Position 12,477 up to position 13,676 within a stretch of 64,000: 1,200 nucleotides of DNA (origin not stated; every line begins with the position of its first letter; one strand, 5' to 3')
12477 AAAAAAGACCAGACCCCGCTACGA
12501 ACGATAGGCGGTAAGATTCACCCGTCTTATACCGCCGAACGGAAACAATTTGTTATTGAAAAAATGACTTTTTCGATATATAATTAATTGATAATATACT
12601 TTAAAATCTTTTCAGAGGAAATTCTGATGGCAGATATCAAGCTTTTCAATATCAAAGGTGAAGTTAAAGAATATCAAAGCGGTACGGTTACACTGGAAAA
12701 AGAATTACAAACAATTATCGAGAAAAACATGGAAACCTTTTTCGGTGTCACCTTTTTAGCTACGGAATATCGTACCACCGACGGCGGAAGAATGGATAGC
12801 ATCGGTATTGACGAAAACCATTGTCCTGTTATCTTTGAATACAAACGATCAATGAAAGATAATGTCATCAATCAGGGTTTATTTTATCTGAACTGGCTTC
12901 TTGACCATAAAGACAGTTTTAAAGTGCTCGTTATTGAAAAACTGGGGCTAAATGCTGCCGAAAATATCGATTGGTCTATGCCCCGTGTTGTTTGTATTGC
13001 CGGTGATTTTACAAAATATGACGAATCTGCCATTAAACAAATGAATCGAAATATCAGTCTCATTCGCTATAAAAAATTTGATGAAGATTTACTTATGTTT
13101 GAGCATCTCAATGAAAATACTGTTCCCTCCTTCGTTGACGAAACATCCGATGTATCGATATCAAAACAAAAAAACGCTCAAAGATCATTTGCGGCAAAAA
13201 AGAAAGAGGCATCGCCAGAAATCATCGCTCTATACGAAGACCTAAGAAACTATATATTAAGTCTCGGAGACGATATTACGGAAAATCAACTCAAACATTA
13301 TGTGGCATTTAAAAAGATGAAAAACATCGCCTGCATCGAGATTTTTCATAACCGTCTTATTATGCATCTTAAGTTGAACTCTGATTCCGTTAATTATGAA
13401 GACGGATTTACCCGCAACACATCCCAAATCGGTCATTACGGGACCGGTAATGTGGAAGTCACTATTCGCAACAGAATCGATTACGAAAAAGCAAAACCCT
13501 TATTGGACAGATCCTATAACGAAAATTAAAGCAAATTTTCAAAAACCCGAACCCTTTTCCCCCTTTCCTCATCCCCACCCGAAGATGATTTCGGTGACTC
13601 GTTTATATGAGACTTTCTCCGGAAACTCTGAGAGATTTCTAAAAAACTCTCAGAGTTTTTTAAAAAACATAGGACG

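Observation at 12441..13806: Low-GC single-gene islet encoding a PD-(D/E)xK nuclease-like protein with its own consensus promoter and terminator: a candidate solitary defence or restriction-like gene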

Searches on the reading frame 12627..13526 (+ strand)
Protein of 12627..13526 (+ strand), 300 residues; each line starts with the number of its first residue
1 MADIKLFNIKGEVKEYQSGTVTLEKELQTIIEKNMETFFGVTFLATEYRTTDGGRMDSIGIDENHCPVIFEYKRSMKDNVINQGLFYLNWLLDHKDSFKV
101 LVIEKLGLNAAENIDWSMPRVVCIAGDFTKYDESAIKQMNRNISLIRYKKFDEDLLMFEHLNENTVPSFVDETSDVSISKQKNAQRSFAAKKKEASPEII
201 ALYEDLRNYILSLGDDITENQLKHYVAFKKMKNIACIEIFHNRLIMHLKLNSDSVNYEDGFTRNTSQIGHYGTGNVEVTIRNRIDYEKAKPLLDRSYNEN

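Call 4: search_protein_families(library=pfam, proteins=[window:12627-13526:+], max_evalue=1)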
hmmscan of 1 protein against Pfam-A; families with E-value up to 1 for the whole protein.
window:12627-13526:+ (300 aa): 3 families
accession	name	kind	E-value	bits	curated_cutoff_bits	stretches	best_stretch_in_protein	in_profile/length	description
PF18899.5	DUF5655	-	4.4e-12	46.5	24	1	194-299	7-108/109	Domain of unknown function (DUF5655)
PF01939.22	NucS_C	-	0.027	14.9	24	1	24-91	2-70/124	Endonuclease NucS C-terminal domain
PF18213.6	SUB1_ProdP9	-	0.16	12.2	25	1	163-233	9-68/80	SUB1 protease Prodomain ProdP9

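Call 5: search_protein_families(library=ncbifam, proteins=[window:12627-13526:+], max_evalue=1)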
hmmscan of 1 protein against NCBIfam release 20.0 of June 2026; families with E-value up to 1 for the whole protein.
window:12627-13526:+ (300 aa): 2 families
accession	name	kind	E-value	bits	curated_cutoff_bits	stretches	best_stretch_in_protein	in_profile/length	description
NF003270.0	PRK04247.1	equivalog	0.0015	17.7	216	1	21-88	127-195/250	endonuclease NucS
NF002876.0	PRK03298.1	equivalog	0.12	11.7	252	1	23-92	104-173/224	endonuclease NucS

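Call 6: search_protein_families(library=padloc, proteins=[window:12627-13526:+], max_evalue=1)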
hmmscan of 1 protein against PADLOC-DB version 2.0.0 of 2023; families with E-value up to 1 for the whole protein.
window:12627-13526:+ (300 aa): 4 families
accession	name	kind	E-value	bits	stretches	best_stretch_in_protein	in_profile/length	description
PDLC04946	PDC-S18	-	3.7e-131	435.5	1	1-299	18-322/365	-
PDLC04945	PDC-S18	-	1e-62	210.2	1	5-297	2-301/302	-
PDLC04944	PDC-S18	-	2.6e-15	54.6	1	8-254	7-258/307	-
PDLC04916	PDC-S11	-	1.5e-05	22.2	1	3-91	4-94/358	-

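Call 7: search_protein_families(library=phrogs, proteins=[window:12627-13526:+], max_evalue=1)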
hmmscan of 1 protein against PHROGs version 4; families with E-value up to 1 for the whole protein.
window:12627-13526:+ (300 aa): 1 family
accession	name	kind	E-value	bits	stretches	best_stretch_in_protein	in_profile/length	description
phrog_23149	-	unknown function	0.17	13.1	1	185-236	19-68/108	-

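Call 9: find_homologous_proteins(query=window:12627-13526:+)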
Query window:12627-13526:+ (300 aa): 6292 proteins with E <= 0.001 among 7006 candidates; the best 120 are listed.
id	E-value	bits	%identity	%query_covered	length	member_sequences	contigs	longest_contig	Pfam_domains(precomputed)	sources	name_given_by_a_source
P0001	4.7e-196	668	100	100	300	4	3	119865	PF18899.6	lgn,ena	-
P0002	9.0e-182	621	92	100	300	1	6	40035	PF18899.6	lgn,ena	-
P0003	1.3e-181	620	91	100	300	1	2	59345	PF18899.6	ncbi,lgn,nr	ncbi:MAG: DUF5655 domain-containing protein [Spirochaetia bacterium]|nr:DUF5655 domain-containing pr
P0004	1.8e-180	616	91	100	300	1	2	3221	PF18899.6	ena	-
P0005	1.3e-162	558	83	100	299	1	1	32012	PF18899.6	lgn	-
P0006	4.9e-162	556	82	100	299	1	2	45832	PF18899.6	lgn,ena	-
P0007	5.0e-162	556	82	100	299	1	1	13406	PF18899.6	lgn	-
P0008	5.5e-162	556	82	100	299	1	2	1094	PF18899.6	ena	-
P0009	5.6e-162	556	82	100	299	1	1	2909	PF18899.6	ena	-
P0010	6.4e-162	556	82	100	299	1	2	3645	PF18899.6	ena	-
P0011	9.3e-162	555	81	100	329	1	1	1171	PF18899.6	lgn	-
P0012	3.0e-161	553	82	100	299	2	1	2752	PF18899.6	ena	-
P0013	3.6e-161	553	80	100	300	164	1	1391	PF18899.6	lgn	-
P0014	3.8e-161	553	82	100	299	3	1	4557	PF18899.6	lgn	-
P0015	5.0e-161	553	81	100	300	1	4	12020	PF18899.6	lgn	-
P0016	6.1e-161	552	82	100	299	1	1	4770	PF18899.6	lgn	-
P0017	6.4e-161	552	82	100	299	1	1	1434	PF18899.6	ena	-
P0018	1.8e-160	551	82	100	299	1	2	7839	PF18899.6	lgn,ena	-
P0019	2.0e-160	551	82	100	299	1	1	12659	PF18899.6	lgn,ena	-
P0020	2.1e-160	551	82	100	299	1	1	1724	PF18899.6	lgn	-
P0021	2.2e-160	551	81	100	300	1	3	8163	PF18899.6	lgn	-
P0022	2.3e-160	550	80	100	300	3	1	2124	PF18899.6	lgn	-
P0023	8.1e-160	549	80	100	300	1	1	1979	PF18899.6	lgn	-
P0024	1.8e-159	548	80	100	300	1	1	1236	PF18899.6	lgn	-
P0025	4.3e-159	546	79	100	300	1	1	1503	PF18899.6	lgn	-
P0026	9.4e-159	545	80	100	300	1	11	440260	PF18899.6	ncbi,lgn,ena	-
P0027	1.2e-158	545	79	100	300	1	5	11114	PF18899.6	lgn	-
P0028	1.2e-158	545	81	100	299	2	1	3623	PF18899.6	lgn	-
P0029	1.5e-158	545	80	100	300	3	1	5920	PF18899.6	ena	-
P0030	1.7e-158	544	80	100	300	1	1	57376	PF18899.6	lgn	-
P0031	2.9e-158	544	79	100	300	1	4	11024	PF18899.6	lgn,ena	-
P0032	4.1e-158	543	79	100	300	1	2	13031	PF18899.6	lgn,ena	-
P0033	4.3e-158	543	79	100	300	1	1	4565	PF18899.6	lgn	-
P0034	1.4e-157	541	80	100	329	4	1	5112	PF18899.6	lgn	-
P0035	3.6e-157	540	56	93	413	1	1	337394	PF01939.22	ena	-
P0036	5.2e-157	539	80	100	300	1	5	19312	PF18899.6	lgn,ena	-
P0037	2.6e-156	537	78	100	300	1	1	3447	PF18899.6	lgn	-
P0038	3.0e-156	537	79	100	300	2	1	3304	PF18899.6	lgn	-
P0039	3.8e-156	537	78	100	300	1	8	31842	PF18899.6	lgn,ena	-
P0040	4.3e-156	536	78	100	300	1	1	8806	PF18899.6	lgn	-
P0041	4.8e-156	536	79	100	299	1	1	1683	PF18899.6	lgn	-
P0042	9.8e-156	535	79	100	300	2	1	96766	PF18899.6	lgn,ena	-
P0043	9.9e-156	535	79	100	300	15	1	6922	PF18899.6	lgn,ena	-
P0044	2.6e-155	534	78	100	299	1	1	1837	PF18899.6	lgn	-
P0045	3.1e-155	534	77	100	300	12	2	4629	PF18899.6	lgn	-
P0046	5.1e-155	533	79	100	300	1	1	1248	PF18899.6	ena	-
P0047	6.1e-155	533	78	100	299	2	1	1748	PF18899.6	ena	-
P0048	8.1e-155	532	79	100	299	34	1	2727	PF18899.6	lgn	-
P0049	4.4e-154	530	78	100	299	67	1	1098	PF18899.6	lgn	-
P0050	4.5e-154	530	78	100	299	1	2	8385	PF18899.6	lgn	-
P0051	5.2e-154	530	79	100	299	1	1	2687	PF18899.6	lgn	-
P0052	7.0e-154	529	79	100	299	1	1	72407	PF18899.6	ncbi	-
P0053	8.3e-154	529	78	100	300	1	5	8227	PF18899.6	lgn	-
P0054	1.1e-153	529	78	100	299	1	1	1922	PF18899.6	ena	-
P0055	1.2e-153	528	78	100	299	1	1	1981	PF18899.6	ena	-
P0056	1.2e-153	528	80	100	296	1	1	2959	PF18899.6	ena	-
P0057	1.2e-153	528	78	100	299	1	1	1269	PF18899.6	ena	-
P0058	1.5e-153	528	78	100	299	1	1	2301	PF18899.6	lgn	-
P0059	2.8e-153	527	78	100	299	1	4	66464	PF18899.6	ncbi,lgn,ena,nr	ncbi:MAG: DUF91 domain-containing protein [Clostridia bacterium]|nr:DUF91 domain-containing protein 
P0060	4.2e-153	527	78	100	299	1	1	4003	PF18899.6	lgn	-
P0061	4.4e-153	527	77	100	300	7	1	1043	PF18899.6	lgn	-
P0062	5.0e-153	526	77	100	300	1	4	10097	PF18899.6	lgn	-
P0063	5.5e-153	526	78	100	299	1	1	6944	PF18899.6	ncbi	-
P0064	8.1e-153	526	78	100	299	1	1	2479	PF18899.6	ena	-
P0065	8.8e-153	526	78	100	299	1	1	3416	PF18899.6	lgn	-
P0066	1.2e-152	525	78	100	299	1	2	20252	PF18899.6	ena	-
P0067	1.8e-152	525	78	100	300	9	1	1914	PF18899.6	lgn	-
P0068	2.0e-152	524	78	100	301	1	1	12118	PF18899.6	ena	-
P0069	3.1e-152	524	77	100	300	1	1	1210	PF18899.6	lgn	-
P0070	4.6e-152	523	77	100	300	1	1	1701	PF18899.6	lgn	-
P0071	4.8e-152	523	78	100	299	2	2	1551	PF18899.6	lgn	-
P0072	5.2e-152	523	78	100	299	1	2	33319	PF18899.6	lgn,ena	-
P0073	5.2e-152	523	77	100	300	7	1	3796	PF18899.6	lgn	-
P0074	8.2e-152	522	77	100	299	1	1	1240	PF18899.6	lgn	-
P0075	9.8e-152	522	77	100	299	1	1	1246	PF18899.6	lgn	-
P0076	3.7e-151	520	77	100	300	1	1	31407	PF18899.6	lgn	-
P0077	4.4e-151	520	78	100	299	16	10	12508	PF18899.6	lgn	-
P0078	7.1e-151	519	77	100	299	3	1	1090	PF18899.6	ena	-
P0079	8.1e-151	519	76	100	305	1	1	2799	PF18899.6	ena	-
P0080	4.3e-150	517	76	100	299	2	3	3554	PF18899.6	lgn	-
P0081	5.2e-150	516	76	100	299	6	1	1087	PF18899.6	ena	-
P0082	7.6e-150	516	75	100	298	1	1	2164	PF18899.6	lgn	-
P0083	8.5e-150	516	75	100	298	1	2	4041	PF18899.6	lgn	-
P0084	1.3e-149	515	75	100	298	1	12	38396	PF18899.6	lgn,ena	-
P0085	1.6e-149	515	75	100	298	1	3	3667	PF18899.6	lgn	-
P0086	1.6e-149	515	77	100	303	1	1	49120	PF18899.6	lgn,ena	-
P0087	2.3e-149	514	75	100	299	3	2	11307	PF18899.6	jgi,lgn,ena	-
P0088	2.8e-149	514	75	100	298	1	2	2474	PF18899.6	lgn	-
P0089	5.2e-149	513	75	100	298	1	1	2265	PF18899.6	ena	-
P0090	5.9e-149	513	76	100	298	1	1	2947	PF18899.6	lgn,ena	-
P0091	7.9e-149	513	76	100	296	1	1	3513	PF18899.6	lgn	-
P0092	1.0e-148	512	75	100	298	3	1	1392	PF18899.6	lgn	-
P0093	2.2e-148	511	75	100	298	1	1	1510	PF18899.6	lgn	-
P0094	2.3e-148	511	76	100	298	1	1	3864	PF18899.6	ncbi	-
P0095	3.1e-148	511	75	100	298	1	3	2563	PF18899.6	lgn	-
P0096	6.0e-148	510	74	100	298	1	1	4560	PF18899.6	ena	-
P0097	1.1e-147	509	76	100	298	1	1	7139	PF18899.6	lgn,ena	-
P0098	1.3e-147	509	75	100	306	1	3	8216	PF18899.6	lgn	-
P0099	2.3e-147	508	74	100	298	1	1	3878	PF18899.6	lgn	-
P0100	4.5e-147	507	73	100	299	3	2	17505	PF18899.6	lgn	-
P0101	5.8e-147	507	74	100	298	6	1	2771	PF18899.6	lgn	-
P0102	6.5e-147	506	75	100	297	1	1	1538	PF18899.6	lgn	-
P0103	6.6e-147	506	75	100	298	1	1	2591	PF18899.6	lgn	-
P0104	7.2e-147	506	74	100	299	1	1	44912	PF18899.6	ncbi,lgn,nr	ncbi:MAG: DUF5655 domain-containing protein [Oscillospiraceae bacterium]|nr:DUF5655 domain-containin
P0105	2.4e-146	504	74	100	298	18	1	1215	PF18899.6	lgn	-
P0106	3.0e-146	504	74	100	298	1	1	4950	PF18899.6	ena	-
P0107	4.0e-146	504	75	100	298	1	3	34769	PF18899.6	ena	-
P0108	4.5e-146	504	75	100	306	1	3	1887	PF18899.6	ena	-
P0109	5.3e-146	503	74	100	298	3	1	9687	PF18899.6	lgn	-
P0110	1.6e-145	502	74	100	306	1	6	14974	PF18899.6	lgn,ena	-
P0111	1.7e-145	502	74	100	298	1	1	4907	PF18899.6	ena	-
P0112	6.2e-145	500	73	100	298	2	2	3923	PF18899.6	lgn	-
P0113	7.0e-145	500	73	100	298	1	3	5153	PF18899.6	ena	-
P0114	7.0e-145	500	73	100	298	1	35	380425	PF18899.6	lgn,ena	-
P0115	9.9e-145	499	75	100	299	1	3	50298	PF18899.6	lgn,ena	-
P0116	1.1e-144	499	73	100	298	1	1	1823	PF18899.6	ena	-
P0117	2.8e-144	498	73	100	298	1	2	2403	PF18899.6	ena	-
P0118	3.1e-144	498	73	100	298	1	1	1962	PF18899.6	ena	-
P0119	6.5e-144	496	72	100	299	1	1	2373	PF18899.6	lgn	-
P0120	1.4e-143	495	73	100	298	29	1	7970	PF18899.6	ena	-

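Call 12: find_encoding_contigs(protein=P0001, flank=8000, max_places=6)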
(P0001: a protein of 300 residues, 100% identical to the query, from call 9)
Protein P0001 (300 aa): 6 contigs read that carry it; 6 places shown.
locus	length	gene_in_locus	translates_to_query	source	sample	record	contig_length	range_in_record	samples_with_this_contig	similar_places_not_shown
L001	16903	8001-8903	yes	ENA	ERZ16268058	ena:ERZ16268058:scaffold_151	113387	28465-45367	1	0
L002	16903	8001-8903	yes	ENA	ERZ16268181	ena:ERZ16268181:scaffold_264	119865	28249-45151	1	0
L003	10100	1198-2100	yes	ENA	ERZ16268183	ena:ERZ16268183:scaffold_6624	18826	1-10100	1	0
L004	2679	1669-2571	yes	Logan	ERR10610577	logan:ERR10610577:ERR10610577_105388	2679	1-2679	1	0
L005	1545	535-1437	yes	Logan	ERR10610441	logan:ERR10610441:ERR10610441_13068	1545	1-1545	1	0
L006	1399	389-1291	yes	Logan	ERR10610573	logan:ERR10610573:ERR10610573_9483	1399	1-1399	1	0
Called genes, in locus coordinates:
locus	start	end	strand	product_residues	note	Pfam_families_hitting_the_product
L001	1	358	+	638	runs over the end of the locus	PF00012:HSP70, PF06723:MreB_Mbl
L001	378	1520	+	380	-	PF00226:DnaJ, PF01556:DnaJ_C, PF15777:Anti-TRAP (faint), PF00684:DnaJ_CXXCXGXG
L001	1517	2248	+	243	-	PF08032:SpoU_sub_bind (weak), PF00588:SpoU_methylase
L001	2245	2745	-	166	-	PF03692:CxxCxxCC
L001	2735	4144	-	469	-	PF00512:HisKA, PF02518:HATPase_c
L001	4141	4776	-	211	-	PF00072:Response_reg, PF00486:Trans_reg_C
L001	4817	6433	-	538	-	PF00474:SSF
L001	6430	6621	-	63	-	-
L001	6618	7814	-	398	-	PF00155:Aminotran_1_2, PF01053:Cys_Met_Meta_PP (faint)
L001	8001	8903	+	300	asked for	PF18899:DUF5655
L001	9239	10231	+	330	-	PF00990:GGDEF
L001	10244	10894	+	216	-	PF06226:DUF1007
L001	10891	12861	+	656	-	PF03824:NicO, PF01497:Peripla_BP_2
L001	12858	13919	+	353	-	PF01032:FecCD, PF00950:ABC-3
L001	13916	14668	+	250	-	PF00005:ABC_tran, PF02463:SMC_N (faint), PF13304:AAA_21 (faint)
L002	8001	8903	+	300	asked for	PF18899:DUF5655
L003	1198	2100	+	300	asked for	PF18899:DUF5655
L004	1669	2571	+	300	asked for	PF18899:DUF5655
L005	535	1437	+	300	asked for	PF18899:DUF5655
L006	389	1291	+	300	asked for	PF18899:DUF5655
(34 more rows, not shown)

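Call 13: find_encoding_contigs(protein=P0003, flank=8000, max_places=4)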
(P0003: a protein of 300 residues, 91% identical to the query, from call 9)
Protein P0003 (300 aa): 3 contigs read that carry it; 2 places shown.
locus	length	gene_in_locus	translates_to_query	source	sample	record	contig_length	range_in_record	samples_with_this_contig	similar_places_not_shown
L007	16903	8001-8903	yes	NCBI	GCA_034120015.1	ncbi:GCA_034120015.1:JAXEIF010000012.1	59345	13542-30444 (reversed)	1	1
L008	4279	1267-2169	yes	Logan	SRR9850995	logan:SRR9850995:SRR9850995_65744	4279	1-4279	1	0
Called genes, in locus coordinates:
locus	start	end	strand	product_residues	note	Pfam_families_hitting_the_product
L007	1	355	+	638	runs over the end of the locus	PF00012:HSP70, PF06723:MreB_Mbl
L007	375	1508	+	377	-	PF00226:DnaJ, PF01556:DnaJ_C, PF27659:CHP02642 (faint), PF00684:DnaJ_CXXCXGXG, PF15777:Anti-TRAP (faint)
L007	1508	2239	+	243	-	PF00588:SpoU_methylase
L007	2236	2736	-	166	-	PF03692:CxxCxxCC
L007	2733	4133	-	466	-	PF00512:HisKA, PF02518:HATPase_c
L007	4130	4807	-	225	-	PF00072:Response_reg, PF00486:Trans_reg_C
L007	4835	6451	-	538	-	PF00474:SSF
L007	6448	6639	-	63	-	-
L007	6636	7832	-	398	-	PF00155:Aminotran_1_2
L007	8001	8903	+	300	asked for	PF18899:DUF5655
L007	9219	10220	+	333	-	PF00990:GGDEF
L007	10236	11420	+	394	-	PF01497:Peripla_BP_2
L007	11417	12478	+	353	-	PF01032:FecCD, PF00950:ABC-3 (weak)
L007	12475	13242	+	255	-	PF00005:ABC_tran, PF02463:SMC_N (faint), PF13304:AAA_21 (faint)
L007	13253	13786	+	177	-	PF02663:FmdE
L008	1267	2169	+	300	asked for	PF18899:DUF5655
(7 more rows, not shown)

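Call 21: find_encoding_contigs(protein=P0026, flank=10000, max_places=4)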
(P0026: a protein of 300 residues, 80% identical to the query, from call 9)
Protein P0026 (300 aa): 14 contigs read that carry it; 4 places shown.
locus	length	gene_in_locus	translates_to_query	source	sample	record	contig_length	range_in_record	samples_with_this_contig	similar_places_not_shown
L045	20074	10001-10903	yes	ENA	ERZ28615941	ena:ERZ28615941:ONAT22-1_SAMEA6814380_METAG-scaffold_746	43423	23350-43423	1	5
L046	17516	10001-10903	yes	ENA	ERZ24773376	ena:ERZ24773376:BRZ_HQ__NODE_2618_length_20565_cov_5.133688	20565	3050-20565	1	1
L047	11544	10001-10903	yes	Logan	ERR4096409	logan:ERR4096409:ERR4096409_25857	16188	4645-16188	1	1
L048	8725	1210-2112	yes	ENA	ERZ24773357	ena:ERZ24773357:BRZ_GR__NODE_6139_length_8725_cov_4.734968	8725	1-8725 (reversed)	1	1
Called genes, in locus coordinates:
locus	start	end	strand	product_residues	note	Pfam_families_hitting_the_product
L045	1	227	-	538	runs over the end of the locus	-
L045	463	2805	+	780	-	-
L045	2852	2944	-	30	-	-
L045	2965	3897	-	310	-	PF13230:GATase_4 (weak), PF13522:GATase_6, PF13537:GATase_7 (weak)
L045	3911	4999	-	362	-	PF12224:Amidoligase_2 (faint)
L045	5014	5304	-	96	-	PF06124:DUF960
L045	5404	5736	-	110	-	PF13560:HTH_31 (weak), PF01381:HTH_3, PF12844:HTH_19, PF13443:HTH_26 (weak)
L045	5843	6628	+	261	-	-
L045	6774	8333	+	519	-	PF00395:SLH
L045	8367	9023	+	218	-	PF00395:SLH (weak)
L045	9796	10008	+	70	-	-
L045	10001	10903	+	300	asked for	PF18899:DUF5655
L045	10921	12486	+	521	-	PF12161:HsdM_N, PF02384:N6_Mtase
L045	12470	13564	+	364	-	PF01420:Methylase_S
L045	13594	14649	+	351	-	PF04607:RelA_SpoT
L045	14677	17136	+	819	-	PF04313:HSDR_N, PF04851:ResIII, PF18766:SWI2_SNF2, PF22679:T1R_D3-like, PF11867:T1RH-like_C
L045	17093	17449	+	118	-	PF11867:T1RH-like_C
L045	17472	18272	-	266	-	PF13276:HTH_21, PF00665:rve, PF13610:DDE_Tnp_IS240 (weak), PF13683:rve_3, PF13333:rve_2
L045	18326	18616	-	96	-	PF01527:HTH_Tnp_1, PF13518:HTH_28 (weak)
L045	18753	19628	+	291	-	-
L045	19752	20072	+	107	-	?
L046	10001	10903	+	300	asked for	PF18899:DUF5655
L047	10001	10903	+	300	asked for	PF18899:DUF5655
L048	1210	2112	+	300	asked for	PF18899:DUF5655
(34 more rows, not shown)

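Call 22: find_encoding_contigs(protein=P0114, flank=10000, max_places=4)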
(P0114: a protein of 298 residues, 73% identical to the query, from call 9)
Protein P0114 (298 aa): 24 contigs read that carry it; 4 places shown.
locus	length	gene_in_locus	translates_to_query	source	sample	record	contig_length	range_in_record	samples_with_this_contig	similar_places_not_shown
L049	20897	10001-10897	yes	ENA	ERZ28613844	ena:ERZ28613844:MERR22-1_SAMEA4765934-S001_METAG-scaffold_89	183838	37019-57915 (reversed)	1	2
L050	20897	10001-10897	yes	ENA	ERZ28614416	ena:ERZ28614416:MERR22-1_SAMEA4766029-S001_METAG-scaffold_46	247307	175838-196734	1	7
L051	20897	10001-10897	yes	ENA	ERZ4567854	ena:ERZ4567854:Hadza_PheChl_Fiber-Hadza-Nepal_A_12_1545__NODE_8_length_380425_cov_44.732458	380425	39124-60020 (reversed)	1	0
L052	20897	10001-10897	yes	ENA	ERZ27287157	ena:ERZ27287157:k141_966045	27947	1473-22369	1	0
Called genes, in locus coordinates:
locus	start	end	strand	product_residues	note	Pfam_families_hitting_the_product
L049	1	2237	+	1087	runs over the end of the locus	PF18470:Cas9_a, PF13395:HNH_4, PF18541:RuvC_III (weak), PF22702:Cas9_RuvC, PF18541:RuvC_III (weak)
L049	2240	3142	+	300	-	PF01867:Cas_Cas1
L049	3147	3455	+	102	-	PF09827:CRISPR_Cas2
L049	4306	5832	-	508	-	-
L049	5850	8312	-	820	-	PF00580:UvrD-helicase (weak), PF13245:AAA_19 (faint), PF01443:Viral_helicase1 (weak)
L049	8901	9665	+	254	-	PF00072:Response_reg, PF08769:Spo0A_C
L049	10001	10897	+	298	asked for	PF18899:DUF5655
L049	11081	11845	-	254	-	PF05013:FGase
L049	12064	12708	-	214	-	PF01930:Cas_Cas4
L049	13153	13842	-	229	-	-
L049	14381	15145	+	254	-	PF00072:Response_reg, PF08769:Spo0A_C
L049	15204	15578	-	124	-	PF01880:Desulfoferrodox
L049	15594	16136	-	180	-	PF00210:Ferritin (faint), PF02915:Rubrerythrin, PF23455:DUF7129 (faint), PF21349:RUBY_RBDX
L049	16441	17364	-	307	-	-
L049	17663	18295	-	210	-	-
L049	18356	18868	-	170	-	PF02559:CarD_TRCF_RID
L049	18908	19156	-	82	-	-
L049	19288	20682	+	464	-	PF01336:tRNA_anti-codon, PF00152:tRNA-synt_2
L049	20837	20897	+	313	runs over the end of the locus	-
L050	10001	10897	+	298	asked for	PF18899:DUF5655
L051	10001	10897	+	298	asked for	PF18899:DUF5655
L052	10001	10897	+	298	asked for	PF18899:DUF5655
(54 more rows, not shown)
